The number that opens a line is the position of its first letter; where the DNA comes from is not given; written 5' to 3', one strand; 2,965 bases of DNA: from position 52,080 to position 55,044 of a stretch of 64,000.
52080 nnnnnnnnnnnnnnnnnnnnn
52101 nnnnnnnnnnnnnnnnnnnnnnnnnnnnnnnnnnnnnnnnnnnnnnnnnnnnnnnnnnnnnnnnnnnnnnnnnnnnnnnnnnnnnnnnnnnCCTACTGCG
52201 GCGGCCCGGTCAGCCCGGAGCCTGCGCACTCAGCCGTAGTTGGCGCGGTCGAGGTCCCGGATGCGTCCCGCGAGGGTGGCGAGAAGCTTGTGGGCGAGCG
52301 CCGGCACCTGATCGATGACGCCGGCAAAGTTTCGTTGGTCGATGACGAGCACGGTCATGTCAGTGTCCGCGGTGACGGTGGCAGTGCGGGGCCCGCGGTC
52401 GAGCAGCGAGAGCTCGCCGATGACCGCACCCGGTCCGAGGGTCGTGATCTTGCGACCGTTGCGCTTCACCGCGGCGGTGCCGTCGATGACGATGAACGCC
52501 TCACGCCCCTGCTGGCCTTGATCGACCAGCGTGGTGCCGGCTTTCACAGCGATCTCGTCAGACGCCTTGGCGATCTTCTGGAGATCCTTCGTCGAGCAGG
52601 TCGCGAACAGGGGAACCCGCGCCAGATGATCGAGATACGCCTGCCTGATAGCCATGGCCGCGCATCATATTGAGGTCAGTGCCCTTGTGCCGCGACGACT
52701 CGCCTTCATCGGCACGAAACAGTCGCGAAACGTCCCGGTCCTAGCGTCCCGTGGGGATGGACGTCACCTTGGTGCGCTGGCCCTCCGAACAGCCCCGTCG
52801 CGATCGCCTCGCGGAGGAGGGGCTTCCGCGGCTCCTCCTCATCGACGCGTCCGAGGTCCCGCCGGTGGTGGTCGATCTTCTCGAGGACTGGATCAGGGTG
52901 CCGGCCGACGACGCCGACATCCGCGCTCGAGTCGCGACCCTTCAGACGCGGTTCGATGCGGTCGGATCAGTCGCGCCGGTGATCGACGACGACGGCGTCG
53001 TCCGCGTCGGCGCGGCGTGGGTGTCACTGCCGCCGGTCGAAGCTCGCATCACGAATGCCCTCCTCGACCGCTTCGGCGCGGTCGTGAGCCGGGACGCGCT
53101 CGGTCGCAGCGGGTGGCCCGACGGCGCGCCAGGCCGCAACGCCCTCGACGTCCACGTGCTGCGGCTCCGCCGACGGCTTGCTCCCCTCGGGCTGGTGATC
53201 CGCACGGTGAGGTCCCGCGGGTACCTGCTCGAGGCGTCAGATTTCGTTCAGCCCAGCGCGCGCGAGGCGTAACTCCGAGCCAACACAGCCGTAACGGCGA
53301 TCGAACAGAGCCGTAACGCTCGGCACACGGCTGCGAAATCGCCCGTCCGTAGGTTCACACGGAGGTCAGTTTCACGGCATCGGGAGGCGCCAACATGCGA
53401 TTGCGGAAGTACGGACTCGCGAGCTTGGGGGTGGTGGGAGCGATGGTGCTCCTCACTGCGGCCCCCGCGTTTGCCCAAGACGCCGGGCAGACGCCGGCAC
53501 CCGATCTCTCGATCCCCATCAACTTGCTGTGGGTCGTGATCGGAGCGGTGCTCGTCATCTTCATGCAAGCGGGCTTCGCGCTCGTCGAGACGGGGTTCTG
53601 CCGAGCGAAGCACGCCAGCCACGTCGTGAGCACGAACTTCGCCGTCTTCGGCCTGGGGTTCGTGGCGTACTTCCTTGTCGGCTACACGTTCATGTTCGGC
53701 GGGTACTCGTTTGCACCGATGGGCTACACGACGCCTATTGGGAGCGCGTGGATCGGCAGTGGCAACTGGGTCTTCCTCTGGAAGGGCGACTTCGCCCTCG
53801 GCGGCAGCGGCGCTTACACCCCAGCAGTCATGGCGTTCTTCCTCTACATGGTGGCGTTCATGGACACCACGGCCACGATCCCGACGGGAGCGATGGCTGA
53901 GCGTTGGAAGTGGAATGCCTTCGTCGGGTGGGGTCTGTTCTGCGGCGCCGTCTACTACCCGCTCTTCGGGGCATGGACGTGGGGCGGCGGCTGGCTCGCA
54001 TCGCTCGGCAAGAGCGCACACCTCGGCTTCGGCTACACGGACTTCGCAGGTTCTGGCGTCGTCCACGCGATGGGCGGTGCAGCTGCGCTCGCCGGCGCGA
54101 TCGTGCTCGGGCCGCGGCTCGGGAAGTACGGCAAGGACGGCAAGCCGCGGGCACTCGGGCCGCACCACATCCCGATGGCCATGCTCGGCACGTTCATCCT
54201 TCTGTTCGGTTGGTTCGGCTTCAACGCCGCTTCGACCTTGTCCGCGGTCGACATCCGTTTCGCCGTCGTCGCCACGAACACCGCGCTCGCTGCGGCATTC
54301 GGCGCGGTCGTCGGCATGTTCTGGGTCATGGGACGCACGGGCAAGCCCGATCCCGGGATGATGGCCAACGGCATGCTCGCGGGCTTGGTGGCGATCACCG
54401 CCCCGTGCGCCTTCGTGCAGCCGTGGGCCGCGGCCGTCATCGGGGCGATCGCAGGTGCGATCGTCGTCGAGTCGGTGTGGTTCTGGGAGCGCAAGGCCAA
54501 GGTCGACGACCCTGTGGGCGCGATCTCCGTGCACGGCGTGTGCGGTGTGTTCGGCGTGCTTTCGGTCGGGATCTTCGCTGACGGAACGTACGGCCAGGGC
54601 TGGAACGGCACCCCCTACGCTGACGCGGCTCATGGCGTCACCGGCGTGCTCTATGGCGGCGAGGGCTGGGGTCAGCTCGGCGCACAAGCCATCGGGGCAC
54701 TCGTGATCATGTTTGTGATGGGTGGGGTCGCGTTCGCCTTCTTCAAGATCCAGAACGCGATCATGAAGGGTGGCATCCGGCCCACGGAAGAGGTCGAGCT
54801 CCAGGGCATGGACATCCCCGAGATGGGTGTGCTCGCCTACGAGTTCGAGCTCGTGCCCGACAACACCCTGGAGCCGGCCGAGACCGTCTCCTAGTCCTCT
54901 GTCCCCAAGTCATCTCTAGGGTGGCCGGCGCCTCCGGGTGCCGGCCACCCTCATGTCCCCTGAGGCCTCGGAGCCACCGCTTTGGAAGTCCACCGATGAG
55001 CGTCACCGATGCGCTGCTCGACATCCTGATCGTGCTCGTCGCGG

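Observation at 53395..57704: amt is followed by a CPA2 antiporter::GlnD-C-terminal (HD-degenerate, double-ACT) fusion instead of glnK-glnD; no PII gene present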

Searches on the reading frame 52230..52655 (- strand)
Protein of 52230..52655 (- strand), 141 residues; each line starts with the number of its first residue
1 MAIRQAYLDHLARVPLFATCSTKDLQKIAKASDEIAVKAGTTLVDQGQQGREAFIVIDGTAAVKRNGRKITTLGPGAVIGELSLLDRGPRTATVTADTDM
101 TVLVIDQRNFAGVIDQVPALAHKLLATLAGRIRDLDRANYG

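Call 11: search_protein_families(library=pfam, proteins=[window:52230-52655:-], max_evalue=0.001)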
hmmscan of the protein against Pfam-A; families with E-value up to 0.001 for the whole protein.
window:52230-52655:- (141 aa): 1 family
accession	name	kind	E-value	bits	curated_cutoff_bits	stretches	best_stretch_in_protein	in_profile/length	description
PF00027.35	cNMP_binding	-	2.8e-19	69.3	27.5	1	36-116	3-88/89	Cyclic nucleotide-binding domain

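Call 40: search_protein_families(library=ncbifam, proteins=[window:52230-52652:-], max_evalue=0.01)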
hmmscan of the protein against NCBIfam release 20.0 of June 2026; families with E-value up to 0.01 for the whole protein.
window:52230-52652:- (140 aa): 6 families
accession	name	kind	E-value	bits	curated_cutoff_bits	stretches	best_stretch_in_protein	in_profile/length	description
NF058543.1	ActPatMycb56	equivalog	1.2e-17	63.8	460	1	15-130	3-121/317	acetyltransferase Pat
TIGR03896.1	cyc_nuc_ocin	subfamily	2.9e-12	46.6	161.05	1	15-128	145-263/317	bacteriocin-type transport-associated protein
NF041163.2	encap_f2b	equivalog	1.2e-10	41.2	400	1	9-126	72-196/450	family 2B encapsulin nanocompartment shell protein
NF008732.0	PRK11753.1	equivalog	3.9e-07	29.7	266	1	22-135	14-133/214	cAMP-activated global transcriptional regulator CRP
NF045989.1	TransRegFnrLRhodb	equivalog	2.2e-05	23.8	300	1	16-125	21-132/245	transcriptional regulator FnrL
NF006901.0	PRK09392.1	equivalog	2.4e-05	23.8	211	1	3-134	2-137/236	transcriptional activator FtrB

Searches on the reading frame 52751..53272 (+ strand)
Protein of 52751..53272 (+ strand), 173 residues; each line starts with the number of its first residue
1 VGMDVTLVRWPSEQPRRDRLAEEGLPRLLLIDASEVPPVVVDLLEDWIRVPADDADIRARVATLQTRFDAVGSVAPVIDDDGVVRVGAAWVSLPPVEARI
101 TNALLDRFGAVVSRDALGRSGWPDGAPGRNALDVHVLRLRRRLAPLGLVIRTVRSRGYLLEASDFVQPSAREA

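Call 11: search_protein_families(library=pfam, proteins=[window:52751-53272:+], max_evalue=0.001)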
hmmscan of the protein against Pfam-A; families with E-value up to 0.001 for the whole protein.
window:52751-53272:+ (173 aa): 1 family
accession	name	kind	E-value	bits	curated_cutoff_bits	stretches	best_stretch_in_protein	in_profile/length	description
PF00486.34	Trans_reg_C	-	5.1e-12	46.1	26.2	1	91-160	4-77/77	Transcriptional regulatory protein, C terminal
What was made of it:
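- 52751..53272 (+): TRC173: an OmpR-family winged-helix protein with no phospho-acceptor half of a receiver domain. It is a conserved upstream partner of the fusion. Pfam Trans_reg_C at aa 91-160 (call 11).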

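Call 39: search_solved_structures(query=window:52751-53269:+, max_evalue=0.01)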
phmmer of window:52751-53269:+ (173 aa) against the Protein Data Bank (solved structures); distinct sequences matched with E-value up to 0.01: 13.
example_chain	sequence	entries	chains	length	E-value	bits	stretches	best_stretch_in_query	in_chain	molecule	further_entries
5dcm_B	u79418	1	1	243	2.5e-06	30.8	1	88-162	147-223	PhoB family transcriptional regulator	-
5dcl_A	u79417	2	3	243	2.7e-06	30.7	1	88-162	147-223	PhoB family transcriptional regulator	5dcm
3q9v_A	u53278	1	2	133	3.2e-05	27.2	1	91-160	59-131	DNA-binding response regulator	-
2m87_A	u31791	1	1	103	8.2e-05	25.9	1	84-161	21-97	Transcriptional regulatory protein basR/pmrA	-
4s04_A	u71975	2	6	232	8.9e-05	25.8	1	83-165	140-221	DNA-binding transcriptional regulator BasR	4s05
8jo2_H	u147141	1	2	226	9.1e-05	25.7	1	83-164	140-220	DNA-binding transcriptional regulator BasR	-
3q9s_A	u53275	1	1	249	0.0017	21.6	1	46-154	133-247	DNA-binding response regulator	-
8hig_A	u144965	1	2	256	0.0028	20.9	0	52-160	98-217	DNA-binding response OmpR family regulator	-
7e1d_B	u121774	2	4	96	0.004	20.4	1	94-162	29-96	DNA-binding response regulator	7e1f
7e92_A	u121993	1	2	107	0.0051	20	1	93-162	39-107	DNA-binding response regulator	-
7lz9_A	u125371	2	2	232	0.0054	20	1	85-163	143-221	Putative two-component system response regulator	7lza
8hml_A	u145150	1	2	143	0.0088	19.3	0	91-160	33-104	DNA-binding response OmpR family regulator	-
4b09_A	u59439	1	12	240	0.0094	19.2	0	45-162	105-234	TRANSCRIPTIONAL REGULATORY PROTEIN BAER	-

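Call 40: search_protein_families(library=ncbifam, proteins=[window:52751-53269:+], max_evalue=0.01)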
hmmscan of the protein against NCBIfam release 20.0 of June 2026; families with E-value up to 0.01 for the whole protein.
window:52751-53269:+ (173 aa): 12 families
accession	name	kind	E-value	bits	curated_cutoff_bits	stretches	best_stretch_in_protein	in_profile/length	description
NF005568.0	PRK07239.1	equivalog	9.5e-09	34.6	273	1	83-163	296-374/381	uroporphyrinogen-III synthase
NF041733.1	resp_reg_CseB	equivalog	4.7e-07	29.4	350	1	78-161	144-227/228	two-component system response regulator CseB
NF012023.0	PRK15479.1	equivalog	2.8e-06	27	337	1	24-164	72-221/224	transcriptional regulator TctD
TIGR02154.1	PhoB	equivalog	4.6e-06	26.1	296.2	1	84-160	146-225/226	phosphate regulon transcriptional regulator PhoB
NF007928.2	PRK10643.1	equivalog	5.7e-05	22.8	330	1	83-160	140-216/216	two-component system response regulator PmrA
NF053854.1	RespRegPhoBBctds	equivalog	0.00015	21.2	270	1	83-160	146-224/225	two-component system response regulator PhoB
NF008078.0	PRK10816.1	equivalog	0.00025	20.6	336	1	86-161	143-221/223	two-component system response regulator PhoP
NF040689.1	MtrAB_MtrA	equivalog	0.001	18.4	300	1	55-158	107-216/219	MtrAB system response regulator MtrA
NF007346.1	PRK09836.1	equivalog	0.003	17.4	420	1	19-164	67-225/227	copper/silver response regulator transcription factor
NF007663.1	PRK10336.1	equivalog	0.0046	16.7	345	1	89-160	146-216/219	quorum sensing response regulator transcription factor QseB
NF008296.0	PRK11083.1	equivalog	0.005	16.3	273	1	46-161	99-226/228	two-component system response regulator CreB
NF007982.1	PRK10710.1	equivalog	0.0077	15.8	380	0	46-163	103-230/235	envelope stress response regulator BaeR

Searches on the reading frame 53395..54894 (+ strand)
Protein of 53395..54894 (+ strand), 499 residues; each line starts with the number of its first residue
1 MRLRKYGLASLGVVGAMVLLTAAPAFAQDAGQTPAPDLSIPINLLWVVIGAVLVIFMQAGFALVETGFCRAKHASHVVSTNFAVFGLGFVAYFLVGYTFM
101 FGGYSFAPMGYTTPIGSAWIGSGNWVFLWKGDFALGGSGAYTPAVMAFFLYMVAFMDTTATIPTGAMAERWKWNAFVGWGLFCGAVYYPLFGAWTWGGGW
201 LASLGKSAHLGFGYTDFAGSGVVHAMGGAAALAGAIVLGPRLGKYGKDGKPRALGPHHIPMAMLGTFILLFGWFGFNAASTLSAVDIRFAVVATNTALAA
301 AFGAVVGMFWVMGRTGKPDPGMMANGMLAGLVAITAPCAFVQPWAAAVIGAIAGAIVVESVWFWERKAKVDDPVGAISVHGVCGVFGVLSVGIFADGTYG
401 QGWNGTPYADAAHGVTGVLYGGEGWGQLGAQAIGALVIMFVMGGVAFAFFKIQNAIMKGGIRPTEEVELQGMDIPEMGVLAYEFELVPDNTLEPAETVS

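Call 5: search_protein_families(library=pfam, proteins=[window:53395-54894:+], max_evalue=0.1)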
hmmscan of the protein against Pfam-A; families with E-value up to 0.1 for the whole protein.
window:53395-54894:+ (499 aa): 1 family
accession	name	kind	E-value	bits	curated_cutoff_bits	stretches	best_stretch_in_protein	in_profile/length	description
PF00909.26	Ammonium_transp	-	3.5e-102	342.6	23.2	1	45-482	1-399/399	Ammonium Transporter Family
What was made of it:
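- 53395..54894 (+): Ammonium transporter ('Amt1' type) with a signal peptide. This is the orthologue group that travels with the fusion and has no glnK of its own. Pfam E=3.5e-102 (call 5).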

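Call 6: search_protein_families(library=ncbifam, proteins=[window:53395-54894:+], max_evalue=0.1)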
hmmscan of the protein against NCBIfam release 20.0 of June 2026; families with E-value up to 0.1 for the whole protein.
window:53395-54894:+ (499 aa): 3 families
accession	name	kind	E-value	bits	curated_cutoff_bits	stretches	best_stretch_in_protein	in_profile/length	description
TIGR00836.1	amt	subfamily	3.1e-102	342.5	343.3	1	44-482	2-406/406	ammonium transporter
TIGR03644.1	marine_trans_1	hypoth_equivalog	7.1e-88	295.1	514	2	44-396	5-345/404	probable ammonium transporter, marine subtype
NF007947.0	PRK10666.1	equivalog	1.2e-41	143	657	1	46-483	34-427/428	ammonium transporter AmtB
